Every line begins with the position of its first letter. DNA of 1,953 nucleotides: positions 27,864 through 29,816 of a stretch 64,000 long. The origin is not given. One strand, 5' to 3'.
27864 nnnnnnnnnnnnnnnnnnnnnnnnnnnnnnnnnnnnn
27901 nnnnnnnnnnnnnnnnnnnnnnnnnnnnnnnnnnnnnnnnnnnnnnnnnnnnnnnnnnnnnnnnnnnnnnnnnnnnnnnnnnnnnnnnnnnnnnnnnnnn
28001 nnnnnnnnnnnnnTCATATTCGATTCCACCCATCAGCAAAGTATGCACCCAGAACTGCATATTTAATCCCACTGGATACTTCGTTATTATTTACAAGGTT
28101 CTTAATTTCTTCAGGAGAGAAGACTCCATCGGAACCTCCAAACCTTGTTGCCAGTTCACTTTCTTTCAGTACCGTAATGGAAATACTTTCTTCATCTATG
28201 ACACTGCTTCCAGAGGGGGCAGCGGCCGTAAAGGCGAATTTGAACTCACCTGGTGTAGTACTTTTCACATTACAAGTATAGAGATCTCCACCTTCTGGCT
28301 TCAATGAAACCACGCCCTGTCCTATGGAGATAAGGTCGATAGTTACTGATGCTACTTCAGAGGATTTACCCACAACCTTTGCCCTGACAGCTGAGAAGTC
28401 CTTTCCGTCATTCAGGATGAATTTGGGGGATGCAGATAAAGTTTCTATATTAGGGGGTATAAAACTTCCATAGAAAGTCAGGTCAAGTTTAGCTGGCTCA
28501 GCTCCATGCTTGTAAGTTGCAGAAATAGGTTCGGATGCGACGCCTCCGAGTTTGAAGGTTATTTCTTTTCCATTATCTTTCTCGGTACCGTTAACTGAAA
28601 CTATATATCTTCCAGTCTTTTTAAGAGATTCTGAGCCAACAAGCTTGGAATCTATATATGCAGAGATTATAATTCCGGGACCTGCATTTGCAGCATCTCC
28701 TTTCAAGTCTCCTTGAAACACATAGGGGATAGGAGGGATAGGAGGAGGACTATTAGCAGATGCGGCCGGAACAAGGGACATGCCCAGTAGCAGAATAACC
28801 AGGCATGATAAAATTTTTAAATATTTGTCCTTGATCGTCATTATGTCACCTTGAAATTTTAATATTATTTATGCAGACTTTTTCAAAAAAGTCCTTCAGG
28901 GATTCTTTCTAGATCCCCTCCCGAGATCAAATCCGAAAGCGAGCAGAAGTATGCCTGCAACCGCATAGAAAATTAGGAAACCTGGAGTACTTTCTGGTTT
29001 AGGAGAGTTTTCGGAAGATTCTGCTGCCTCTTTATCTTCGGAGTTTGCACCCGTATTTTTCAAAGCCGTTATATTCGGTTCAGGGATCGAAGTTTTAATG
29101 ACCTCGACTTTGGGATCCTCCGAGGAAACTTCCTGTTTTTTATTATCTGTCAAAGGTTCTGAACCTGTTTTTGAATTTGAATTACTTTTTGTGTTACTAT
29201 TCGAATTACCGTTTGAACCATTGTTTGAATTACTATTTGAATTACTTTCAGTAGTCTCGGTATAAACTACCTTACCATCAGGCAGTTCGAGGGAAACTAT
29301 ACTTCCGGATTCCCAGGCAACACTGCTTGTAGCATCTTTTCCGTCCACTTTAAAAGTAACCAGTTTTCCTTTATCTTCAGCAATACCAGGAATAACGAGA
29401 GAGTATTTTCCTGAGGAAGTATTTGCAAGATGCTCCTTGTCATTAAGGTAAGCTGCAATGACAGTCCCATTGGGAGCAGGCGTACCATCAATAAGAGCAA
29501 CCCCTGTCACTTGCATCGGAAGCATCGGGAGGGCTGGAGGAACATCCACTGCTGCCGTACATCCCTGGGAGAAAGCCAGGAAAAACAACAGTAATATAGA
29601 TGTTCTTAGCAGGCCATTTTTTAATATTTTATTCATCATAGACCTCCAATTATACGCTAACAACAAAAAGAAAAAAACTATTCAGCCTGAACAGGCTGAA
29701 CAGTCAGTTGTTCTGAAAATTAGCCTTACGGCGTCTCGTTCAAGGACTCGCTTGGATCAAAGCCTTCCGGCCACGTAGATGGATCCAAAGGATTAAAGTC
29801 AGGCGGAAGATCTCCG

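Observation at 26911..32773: Four-gene cell-surface operon mixing anchored and unanchored beta-sandwich proteins: candidate archaeal surface scaffold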

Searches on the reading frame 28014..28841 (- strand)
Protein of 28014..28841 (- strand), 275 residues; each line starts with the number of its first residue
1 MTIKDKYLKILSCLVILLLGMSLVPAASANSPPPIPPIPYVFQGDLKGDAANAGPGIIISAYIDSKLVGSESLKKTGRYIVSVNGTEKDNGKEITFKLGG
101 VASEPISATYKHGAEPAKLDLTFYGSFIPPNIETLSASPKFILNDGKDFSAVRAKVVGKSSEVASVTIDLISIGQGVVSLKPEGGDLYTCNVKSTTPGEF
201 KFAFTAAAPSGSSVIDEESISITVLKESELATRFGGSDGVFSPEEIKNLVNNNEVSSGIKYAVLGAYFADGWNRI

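Call 3: search_protein_families(library=pfam, proteins=[window:28014-28841:-], max_evalue=0.1)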
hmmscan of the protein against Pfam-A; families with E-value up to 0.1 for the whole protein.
window:28014-28841:- (275 aa): 1 family
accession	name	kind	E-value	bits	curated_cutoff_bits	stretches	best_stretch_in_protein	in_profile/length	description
PF09134.16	Invasin_D3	-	0.021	15.8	33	0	134-207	6-83/98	Invasin, domain 3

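Call 4: search_protein_families(library=ncbifam, proteins=[window:28014-28841:-], max_evalue=0.1)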
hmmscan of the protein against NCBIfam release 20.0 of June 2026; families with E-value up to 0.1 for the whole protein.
window:28014-28841:- (275 aa): 0 families

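Call 10: find_related_loci(query=window:28014-28841:-, collection=genome_contigs, flank=10000)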
Query window:28014-28841:- (275 aa) in genome_contigs; peptide patterns used: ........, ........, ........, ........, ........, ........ (x = any residue, [..] = any of these).
95 stretches matched a pattern; 9 encode a relative of the query (tblastn E <= 1e-3); 9 distinct loci.
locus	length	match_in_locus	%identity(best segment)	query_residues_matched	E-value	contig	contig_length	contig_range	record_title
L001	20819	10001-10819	89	1-275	8e-161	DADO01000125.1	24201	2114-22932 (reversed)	MAG TPA_asm: Methanosarcina sp. UBA402 UBA402_contig_1121, whole genome shotgun sequence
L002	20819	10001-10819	76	1-275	9e-133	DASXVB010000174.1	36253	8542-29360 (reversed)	MAG TPA_asm: Methanosarcina sp. isolate SMAG_U4733 k141_109839, whole genome shotgun sequence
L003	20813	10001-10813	80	1-275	6e-130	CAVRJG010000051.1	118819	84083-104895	MAG: uncultured Methanosarcinaceae archaeon isolate MFD05942.bin.1.278 genome assembly, contig: contig_41961, whole geno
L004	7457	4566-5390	74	1-275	2e-122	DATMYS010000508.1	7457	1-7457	MAG TPA_asm: Methanosarcina sp. isolate SMAG_U13154 k141_4872, whole genome shotgun sequence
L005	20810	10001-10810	78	1-275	1e-121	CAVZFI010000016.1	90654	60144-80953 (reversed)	MAG: uncultured Methanosarcinaceae archaeon isolate MFD05674.bin.2.44 genome assembly, contig: contig_16842, whole genom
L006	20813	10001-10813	76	1-275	6e-118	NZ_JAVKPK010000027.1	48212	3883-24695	Methanosarcina sp. Z-7115 27, whole genome shotgun sequence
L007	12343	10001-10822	69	1-275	2e-111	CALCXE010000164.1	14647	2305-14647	MAG TPA_asm: Methanosarcina barkeri isolate SRR1562009_bin.77_CONCOCT_v1.1_MAG genome assembly, contig: ERZ724039.3261,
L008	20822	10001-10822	70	1-275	4e-109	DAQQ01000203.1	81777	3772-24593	MAG TPA_asm: Methanosarcina sp. UBA7 UBA7_contig_940, whole genome shotgun sequence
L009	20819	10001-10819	73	1-272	1e-122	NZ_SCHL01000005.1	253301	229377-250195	Methanosarcina sp. MSH10X1 NODE_5_length_253301_cov_126.212, whole genome shotgun sequence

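Call 14: find_homologous_proteins(query=window:28014-28841:-)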
Query window:28014-28841:- (275 aa): 86 proteins with E <= 0.001 among 1634 candidates.
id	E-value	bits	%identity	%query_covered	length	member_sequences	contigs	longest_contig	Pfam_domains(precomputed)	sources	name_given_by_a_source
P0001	8.8e-168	575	97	100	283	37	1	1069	-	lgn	-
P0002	2.5e-152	524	89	100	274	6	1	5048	-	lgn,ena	-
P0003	2.5e-133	462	79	100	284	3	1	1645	-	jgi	-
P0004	7.5e-132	457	79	100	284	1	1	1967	-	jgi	jgi:hypothetical protein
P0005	1.1e-131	456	79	100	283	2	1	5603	-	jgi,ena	-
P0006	1.1e-130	453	77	100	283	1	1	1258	-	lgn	-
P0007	2.0e-130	452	76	100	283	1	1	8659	-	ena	-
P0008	1.1e-128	447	77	100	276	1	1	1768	-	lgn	-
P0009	5.5e-128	444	77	100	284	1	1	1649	-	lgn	-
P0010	3.3e-127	442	78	100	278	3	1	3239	-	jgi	jgi:hypothetical protein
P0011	1.5e-126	439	75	100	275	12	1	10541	-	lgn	-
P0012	1.8e-126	439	75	100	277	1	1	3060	-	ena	-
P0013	2.0e-126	439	76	100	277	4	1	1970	-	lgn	-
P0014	2.9e-126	439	77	100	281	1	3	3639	-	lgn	-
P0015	1.5e-125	436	75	100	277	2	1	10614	-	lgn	-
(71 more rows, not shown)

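Call 26: predict_structure(alignment_id=A1)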
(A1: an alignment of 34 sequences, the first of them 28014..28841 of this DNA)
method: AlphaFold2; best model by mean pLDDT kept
length: 275 residues; sequences in the alignment: 34
mean_pLDDT: 85.0   pTM: 0.69
mean pLDDT of the five models: 85.0, 84.8, 84.1, 83.9, 83.7
residues with pLDDT >= 90: 173; 70-90: 54; 50-70: 15; < 50: 33
segments of 3 or more residues with pLDDT < 50: 1-33
pLDDT, mean of each block of 10 residues (from residue 1): 44 45 38 59 95 90 95 94 92 94 88 91 88 96 98 88 87 97 93 98 92 91 97 88 90 96 86 56
secondary structure, 60 per line:
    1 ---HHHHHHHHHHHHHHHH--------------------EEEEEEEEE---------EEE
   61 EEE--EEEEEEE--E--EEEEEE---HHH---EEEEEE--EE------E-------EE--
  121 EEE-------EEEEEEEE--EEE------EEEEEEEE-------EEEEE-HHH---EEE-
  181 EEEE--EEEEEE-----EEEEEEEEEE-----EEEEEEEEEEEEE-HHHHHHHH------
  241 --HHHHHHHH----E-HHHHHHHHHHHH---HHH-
elements in order: H4-19 E40-48 E58-63 E66-72 E78-83 E93-98 E121-123 E131-138 E141-143 E150-157 E165-169 E177-179 E181-184 E187-192 E198-207 E213-225 H227-234 H243-250 H257-268

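Call 30: fold_search(model_id=the predicted structure, library=pdb)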
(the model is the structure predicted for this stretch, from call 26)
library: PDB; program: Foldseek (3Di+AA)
matches with E <= 10: 1911; with E <= 0.001: 142
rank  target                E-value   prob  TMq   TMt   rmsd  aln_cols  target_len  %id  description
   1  3pdd                  2.5e-05  1.00  0.30  0.41  13.6       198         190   13  Structures of Clostridium thermocellum CbhA fibronectin(III)-like modules (released 2011-11-23)
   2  2a38_A                2.9e-05  1.00  0.24  0.33  15.4       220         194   14  Crystal structure of the N-Terminus of titin (released 2006-06-24)
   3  8qox_B                3.3e-05  0.99  0.23  0.16  14.4       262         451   13  Two-component assembly of SlaA and SlaB S-layer proteins of Sulfolobus acidocaldarius (released 2024-02-21)
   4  6dlb_H                3.3e-05  0.98  0.18  0.22  17.1       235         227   13  Crystal Structure of an influenza A hemagglutinin antibody Fab CH65:1203d4 chimera (released 2019-06-05)
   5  6tqd_A                4.1e-05  1.00  0.27  0.35  16.3       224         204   11  D00-D0 domain of Intimin (released 2021-01-13)
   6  2f8v_D                5.2e-05  1.00  0.24  0.32  16.3       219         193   13  Structure of full length telethonin in complex with the N-terminus of titin (released 2006-06-27)
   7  8g1b_A                5.2e-05  0.96  0.17  0.22  15.4       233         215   13  Crystal structure of polyreactive 2G02 human Fab (released 2023-10-18)
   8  2f8v_A                5.8e-05  1.00  0.24  0.32  15.2       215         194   13  Structure of full length telethonin in complex with the N-terminus of titin (released 2006-06-27)
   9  6tpl_A                6.1e-05  1.00  0.26  0.34  15.4       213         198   12  D0-D1 domain of Intimin (released 2021-01-13)
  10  6fwx_A                6.1e-05  1.00  0.24  0.33  14.9       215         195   13  Chimeric titin Z1Z2-Z1Z2 tandem (Z1212) functionalized with a GRGDS exogenous peptide from fibronectin (released 2019-03-27)
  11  6tpl_B                7.6e-05  1.00  0.27  0.36  15.4       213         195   13  D0-D1 domain of Intimin (released 2021-01-13)
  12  5xmh_H                8.1e-05  0.96  0.18  0.22  15.3       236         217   12  Crystal structure of an IgM rheumatoid factor YES8c in complex with IgG1 Fc (released 2018-03-21)
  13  6bxz_A                8.6e-05  0.99  0.25  0.22  16.4       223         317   16  Crystal Structure of Pig Protocadherin-15 EC10-MAD12 (released 2018-11-28)
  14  6tqd_F                9.6e-05  1.00  0.27  0.35  16.3       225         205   11  D00-D0 domain of Intimin (released 2021-01-13)
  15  6tqd_B                9.6e-05  1.00  0.27  0.35  16.5       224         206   10  D00-D0 domain of Intimin (released 2021-01-13)
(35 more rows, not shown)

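Call 34: search_solved_structures(query=A1, max_evalue=1)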
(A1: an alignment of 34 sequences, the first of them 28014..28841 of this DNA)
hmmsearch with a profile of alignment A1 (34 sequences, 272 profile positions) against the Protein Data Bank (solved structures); distinct sequences matched with E-value up to 1: 5.
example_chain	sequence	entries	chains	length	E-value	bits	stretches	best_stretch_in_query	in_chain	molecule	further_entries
6nz0_Z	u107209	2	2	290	0.0042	19.4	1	152-218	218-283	Dyslexia-associated protein KIAA0319-like protein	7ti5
2kpn_A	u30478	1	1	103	0.0096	18.2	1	173-224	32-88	Bacillolysin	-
8k7t_A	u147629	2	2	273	0.39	13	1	12-105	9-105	High affinity immunoglobulin epsilon receptor subunit alpha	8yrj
8y81_A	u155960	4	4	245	0.41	12.9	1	13-104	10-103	High affinity immunoglobulin epsilon receptor subunit alpha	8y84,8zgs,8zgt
7tni_A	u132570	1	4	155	0.9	11.8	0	167-223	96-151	Cadherin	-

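Call 50: search_protein_representatives(alignment_id=A2)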
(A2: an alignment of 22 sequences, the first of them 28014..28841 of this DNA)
Query: 22 sequences, 272 profile positions. Proteins with E-value up to 0.001 (for the whole library): 1843; up to 1e-10: 224; up to 1e-30: 13. The best 150 are listed.
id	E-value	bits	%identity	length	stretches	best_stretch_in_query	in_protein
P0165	8.4e-136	467.7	-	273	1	1-272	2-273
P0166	1.1e-106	372.2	-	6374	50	120-210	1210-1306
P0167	2.6e-89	315.2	-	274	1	1-271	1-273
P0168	6.8e-73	261.4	-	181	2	1-125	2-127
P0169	2.8e-66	239.7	-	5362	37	123-212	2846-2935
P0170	4.2e-61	222.7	-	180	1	48-182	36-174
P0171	7.7e-59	215.3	-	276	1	1-270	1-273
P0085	3.2e-58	213.3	-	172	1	39-164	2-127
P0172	3.8e-40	154.0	-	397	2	11-210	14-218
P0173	1.9e-39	151.7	-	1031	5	10-211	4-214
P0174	5.0e-38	147.0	-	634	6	28-127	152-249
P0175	4.6e-37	143.9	-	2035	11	131-206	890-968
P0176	1.0e-36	142.7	-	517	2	69-265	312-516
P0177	1.1e-28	116.5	-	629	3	123-213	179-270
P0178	3.1e-26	108.4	-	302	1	8-218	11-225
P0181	2.5e-24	102.1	-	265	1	24-221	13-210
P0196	3.0e-22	95.3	-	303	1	11-227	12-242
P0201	4.1e-22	94.8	-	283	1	16-234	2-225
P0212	1.0e-19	87.0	-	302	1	8-228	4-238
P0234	3.5e-17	78.7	-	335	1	6-221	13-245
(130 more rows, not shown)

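Call 53: search_protein_families(library=pfam, proteins=[P0178, P0196, P0212, P0172, P0181, P0201, P0171, P0234, P0176], max_evalue=0.1)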
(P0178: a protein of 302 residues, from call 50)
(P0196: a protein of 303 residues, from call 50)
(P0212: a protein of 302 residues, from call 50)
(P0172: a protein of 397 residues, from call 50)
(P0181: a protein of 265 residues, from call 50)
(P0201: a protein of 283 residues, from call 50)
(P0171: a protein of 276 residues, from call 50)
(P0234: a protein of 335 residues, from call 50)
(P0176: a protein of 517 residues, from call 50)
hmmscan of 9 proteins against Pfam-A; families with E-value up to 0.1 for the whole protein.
P0178 (302 aa): 2 families
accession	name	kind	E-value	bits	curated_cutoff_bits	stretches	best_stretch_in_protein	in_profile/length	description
PF09134.16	Invasin_D3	-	0.0049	17.8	33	1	138-201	8-76/98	Invasin, domain 3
PF24242.1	DUF7449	-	0.015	15.8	27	0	244-271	44-71/89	Domain of unknown function (DUF7449)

P0196 (303 aa): 1 family
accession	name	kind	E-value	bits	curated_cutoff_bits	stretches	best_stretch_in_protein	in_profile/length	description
PF00404.24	Dockerin_1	-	0.0045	17.6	22.9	1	240-293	2-56/57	Dockerin type I domain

P0212 (302 aa): 5 families
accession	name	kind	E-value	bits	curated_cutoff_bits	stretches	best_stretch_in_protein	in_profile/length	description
PF10676.14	gerPA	-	7e-05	23.4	27.3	1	266-287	6-27/72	Spore germination protein gerPA/gerPF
PF00404.24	Dockerin_1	-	0.0015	19.1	22.9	1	235-291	2-56/57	Dockerin type I domain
PF12733.13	Cadherin-like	-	0.0095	16.8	24.2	1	154-213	26-87/89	Cadherin-like beta sandwich domain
PF15418.12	DUF4625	-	0.014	16.1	27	0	125-174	10-56/131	Domain of unknown function (DUF4625)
PF19077.6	Big_13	-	0.067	14.1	27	1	162-230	35-99/102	Bacterial Ig-like domain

P0172 (397 aa): 3 families
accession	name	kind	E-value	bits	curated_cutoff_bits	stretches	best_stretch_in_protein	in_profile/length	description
PF09134.16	Invasin_D3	-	6e-07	30.3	33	2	135-186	8-60/98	Invasin, domain 3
PF00404.24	Dockerin_1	-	4.4e-06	27.2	22.9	1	340-389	2-52/57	Dockerin type I domain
PF02369.22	Big_1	-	0.0011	19.5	34.9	1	136-188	6-57/93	Bacterial Ig-like domain (group 1)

P0181 (265 aa): 2 families
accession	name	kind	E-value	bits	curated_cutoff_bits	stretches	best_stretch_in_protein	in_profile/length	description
PF09134.16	Invasin_D3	-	0.00016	22.6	33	1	113-179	2-70/98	Invasin, domain 3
PF01833.30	TIG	-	0.067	13.6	20.9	0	57-117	11-53/84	IPT/TIG domain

P0201 (283 aa): 5 families
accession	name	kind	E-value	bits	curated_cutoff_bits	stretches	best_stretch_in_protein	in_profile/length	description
PF09134.16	Invasin_D3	-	0.00012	23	33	1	120-193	8-80/98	Invasin, domain 3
PF00404.24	Dockerin_1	-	0.002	18.7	22.9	1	220-273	2-56/57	Dockerin type I domain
PF24242.1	DUF7449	-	0.013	15.9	27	0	225-260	40-75/89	Domain of unknown function (DUF7449)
PF02369.22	Big_1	-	0.029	14.9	34.9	1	120-161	5-46/93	Bacterial Ig-like domain (group 1)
PF19077.6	Big_13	-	0.071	14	27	0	149-210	39-98/102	Bacterial Ig-like domain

P0171 (276 aa): 3 families
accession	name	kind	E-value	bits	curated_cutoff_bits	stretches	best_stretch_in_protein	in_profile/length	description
PF09134.16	Invasin_D3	-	1.2e-05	26.2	33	1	130-223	3-94/98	Invasin, domain 3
PF05345.18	He_PIG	-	0.032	15.1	24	0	198-226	67-95/96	Putative Ig domain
PF13584.12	BatD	-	0.043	14.9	24.1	1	163-226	32-92/92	BatD DUF11 like domain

P0234 (335 aa): 8 families
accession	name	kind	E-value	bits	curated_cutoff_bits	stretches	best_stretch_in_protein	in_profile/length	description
PF09134.16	Invasin_D3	-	6.2e-05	23.9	33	1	149-244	8-96/98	Invasin, domain 3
PF18981.6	InlK_D3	-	0.0018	18.7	25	1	203-247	31-75/75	Internalin K domain (D3/D4)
PF19077.6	Big_13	-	0.0048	17.8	27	1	174-247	32-100/102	Bacterial Ig-like domain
PF02369.22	Big_1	-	0.0057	17.2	34.9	1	149-242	5-91/93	Bacterial Ig-like domain (group 1)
PF15418.12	DUF4625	-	0.027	15.2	27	0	219-243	103-128/131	Domain of unknown function (DUF4625)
PF07495.19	Y_Y_Y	-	0.027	14.8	26.6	1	220-246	36-61/65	Y_Y_Y domain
PF20164.4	GspA_SrpA_N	-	0.032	15.1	27.4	0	201-248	66-112/117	GspA/SrpA SigLec-like domain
PF00801.26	PKD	-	0.087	13.3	23.5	1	220-244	55-79/80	PKD domain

P0176 (517 aa): 7 families
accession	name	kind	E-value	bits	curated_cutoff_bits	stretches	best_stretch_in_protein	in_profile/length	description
PF09136.16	Glucodextran_B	-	3.5e-13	49.7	27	1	294-369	5-82/83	Glucodextranase, domain B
PF19077.6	Big_13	-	1.6e-06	29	27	1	299-365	21-97/102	Bacterial Ig-like domain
PF18713.7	DUF5645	-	0.00023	21.6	26.8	0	226-272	42-88/125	Domain of unknown function (DUF5645)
PF12733.13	Cadherin-like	-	0.0032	18.3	24.2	1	301-360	23-79/89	Cadherin-like beta sandwich domain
PF13754.12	Big_3_4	-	0.0065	16.8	27.3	0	245-310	19-83/106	Domain of unknown function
PF06563.17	DUF1125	-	0.041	14.8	28.3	0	251-288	12-49/66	Protein of unknown function (DUF1125)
PF13290.12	CHB_HEX_C_1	-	0.063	13.7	22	0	322-362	26-65/67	Chitobiase/beta-hexosaminidase C-terminal domain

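Call 59: find_encoding_contigs(protein=P0196, flank=8000, max_places=3)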
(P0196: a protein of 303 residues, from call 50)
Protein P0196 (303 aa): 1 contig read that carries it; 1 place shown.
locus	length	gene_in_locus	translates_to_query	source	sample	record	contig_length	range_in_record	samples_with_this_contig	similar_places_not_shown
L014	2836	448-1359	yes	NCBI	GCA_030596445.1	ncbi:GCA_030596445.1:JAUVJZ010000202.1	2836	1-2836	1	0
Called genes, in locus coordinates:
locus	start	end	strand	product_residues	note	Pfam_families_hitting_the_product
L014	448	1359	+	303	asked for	-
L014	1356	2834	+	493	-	?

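Call 60: find_encoding_contigs(protein=P0172, flank=8000, max_places=3)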
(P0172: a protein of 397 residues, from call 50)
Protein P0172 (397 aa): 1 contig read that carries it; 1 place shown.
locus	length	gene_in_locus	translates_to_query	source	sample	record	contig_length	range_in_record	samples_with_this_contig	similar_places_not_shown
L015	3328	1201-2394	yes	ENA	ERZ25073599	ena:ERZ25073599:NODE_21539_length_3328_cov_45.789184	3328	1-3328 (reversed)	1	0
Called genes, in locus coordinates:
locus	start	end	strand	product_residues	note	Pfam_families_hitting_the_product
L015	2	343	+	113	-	?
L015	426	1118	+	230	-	PF18204:PGF-CTERM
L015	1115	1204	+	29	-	-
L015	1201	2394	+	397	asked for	PF09134:Invasin_D3 (faint), PF00404:Dockerin_1 (weak)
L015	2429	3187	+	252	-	PF00963:Cohesin, PF00404:Dockerin_1 (weak)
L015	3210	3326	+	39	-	?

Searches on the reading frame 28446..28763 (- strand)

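Call 67: search_protein_families(library=pfam, proteins=[window:28446-28763:-], max_evalue=5)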
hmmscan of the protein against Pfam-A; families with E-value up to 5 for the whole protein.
seq(106 aa): 1 family
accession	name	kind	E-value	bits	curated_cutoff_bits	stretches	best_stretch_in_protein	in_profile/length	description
PF10618.14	Tail_tube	-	0.069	13.5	23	1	49-86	4-42/117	Phage tail tube protein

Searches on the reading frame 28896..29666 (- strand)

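Call 3: search_protein_families(library=pfam, proteins=[window:28896-29666:-], max_evalue=0.1)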
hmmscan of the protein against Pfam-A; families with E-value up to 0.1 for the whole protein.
window:28896-29666:- (256 aa): 0 families

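Call 4: search_protein_families(library=ncbifam, proteins=[window:28896-29666:-], max_evalue=0.1)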
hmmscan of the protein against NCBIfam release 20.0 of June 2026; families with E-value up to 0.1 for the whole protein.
window:28896-29666:- (256 aa): 1 family
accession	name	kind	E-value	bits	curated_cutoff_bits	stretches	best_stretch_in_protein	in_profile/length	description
TIGR04204.1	MAST_ArtA_sort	domain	0.022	14.5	150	1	128-241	49-176/183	MAST domain-containing protein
